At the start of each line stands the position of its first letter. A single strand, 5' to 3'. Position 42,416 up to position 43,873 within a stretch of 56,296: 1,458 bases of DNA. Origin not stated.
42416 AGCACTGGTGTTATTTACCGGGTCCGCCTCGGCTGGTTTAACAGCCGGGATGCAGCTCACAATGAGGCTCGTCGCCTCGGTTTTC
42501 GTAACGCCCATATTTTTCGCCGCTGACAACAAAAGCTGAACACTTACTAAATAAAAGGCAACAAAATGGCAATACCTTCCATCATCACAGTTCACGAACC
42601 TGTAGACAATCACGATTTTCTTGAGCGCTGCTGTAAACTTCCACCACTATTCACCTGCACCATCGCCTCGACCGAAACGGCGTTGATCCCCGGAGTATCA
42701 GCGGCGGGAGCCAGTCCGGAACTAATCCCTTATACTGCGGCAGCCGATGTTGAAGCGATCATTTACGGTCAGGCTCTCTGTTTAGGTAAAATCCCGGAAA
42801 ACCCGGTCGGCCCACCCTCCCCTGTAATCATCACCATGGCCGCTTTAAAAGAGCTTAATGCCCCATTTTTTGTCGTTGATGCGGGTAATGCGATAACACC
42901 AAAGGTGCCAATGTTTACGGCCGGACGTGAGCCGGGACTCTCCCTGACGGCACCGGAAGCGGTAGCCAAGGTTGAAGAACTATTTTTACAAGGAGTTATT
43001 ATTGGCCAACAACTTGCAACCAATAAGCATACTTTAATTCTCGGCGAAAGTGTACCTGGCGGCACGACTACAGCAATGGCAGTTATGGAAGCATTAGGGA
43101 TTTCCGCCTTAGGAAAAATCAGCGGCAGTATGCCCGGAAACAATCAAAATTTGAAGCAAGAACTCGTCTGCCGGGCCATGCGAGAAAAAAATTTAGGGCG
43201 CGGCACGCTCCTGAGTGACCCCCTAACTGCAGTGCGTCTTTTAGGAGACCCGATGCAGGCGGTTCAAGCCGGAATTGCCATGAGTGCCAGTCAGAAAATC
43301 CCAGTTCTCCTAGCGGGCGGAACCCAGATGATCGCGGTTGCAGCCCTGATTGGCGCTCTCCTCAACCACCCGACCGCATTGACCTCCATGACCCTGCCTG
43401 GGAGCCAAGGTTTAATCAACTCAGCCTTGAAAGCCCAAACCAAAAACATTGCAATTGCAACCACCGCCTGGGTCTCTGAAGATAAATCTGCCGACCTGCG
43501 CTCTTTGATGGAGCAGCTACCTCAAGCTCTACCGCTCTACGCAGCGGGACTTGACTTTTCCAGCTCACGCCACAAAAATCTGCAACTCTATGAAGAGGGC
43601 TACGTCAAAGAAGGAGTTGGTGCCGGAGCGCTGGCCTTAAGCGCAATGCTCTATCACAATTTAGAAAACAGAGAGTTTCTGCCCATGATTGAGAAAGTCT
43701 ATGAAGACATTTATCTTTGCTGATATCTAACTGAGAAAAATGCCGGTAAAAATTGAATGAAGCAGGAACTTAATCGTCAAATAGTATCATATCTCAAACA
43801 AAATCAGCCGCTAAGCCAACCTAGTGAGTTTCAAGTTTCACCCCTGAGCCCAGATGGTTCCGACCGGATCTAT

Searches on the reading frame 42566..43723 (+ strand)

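Call 21: search_protein_families(library=pfam, proteins=[window:42566-43723:+], max_evalue=0.0001)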
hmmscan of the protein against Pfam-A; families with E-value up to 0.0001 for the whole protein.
window:42566-43723:+ (385 aa): 0 families

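Call 72: search_protein_families(library=ncbifam, proteins=[window:42566-43723:+], max_evalue=0.00001)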
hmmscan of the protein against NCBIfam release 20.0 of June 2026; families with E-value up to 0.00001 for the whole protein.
window:42566-43723:+ (385 aa): 8 families
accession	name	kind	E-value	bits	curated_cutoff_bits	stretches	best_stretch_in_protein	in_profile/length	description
NF003372.0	PRK04447.1-5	equivalog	4.1e-104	348.1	306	1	19-382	12-348/350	hypothetical protein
TIGR00303.2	TIGR00303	equivalog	1.6e-101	339.9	240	1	19-376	1-334/334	nicotinate mononucleotide-dependent phosphoribosyltransferase CobT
NF003373.0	PRK04447.1-6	equivalog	6.3e-95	318.3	459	1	11-382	7-361/367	hypothetical protein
NF003368.0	PRK04447.1-1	equivalog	4.1e-83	279.4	423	2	28-267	5-243/337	hypothetical protein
NF003374.0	PRK04447.1-7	equivalog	1e-69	235.2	522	1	13-383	6-345/349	hypothetical protein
NF003371.0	PRK04447.1-4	equivalog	8e-66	222.5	434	2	33-262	10-236/337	hypothetical protein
NF003370.0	PRK04447.1-3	equivalog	3.5e-60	203.9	687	2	32-263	22-245/347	hypothetical protein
NF003369.0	PRK04447.1-2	equivalog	3.8e-59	200.2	420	1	31-362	43-366/394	hypothetical protein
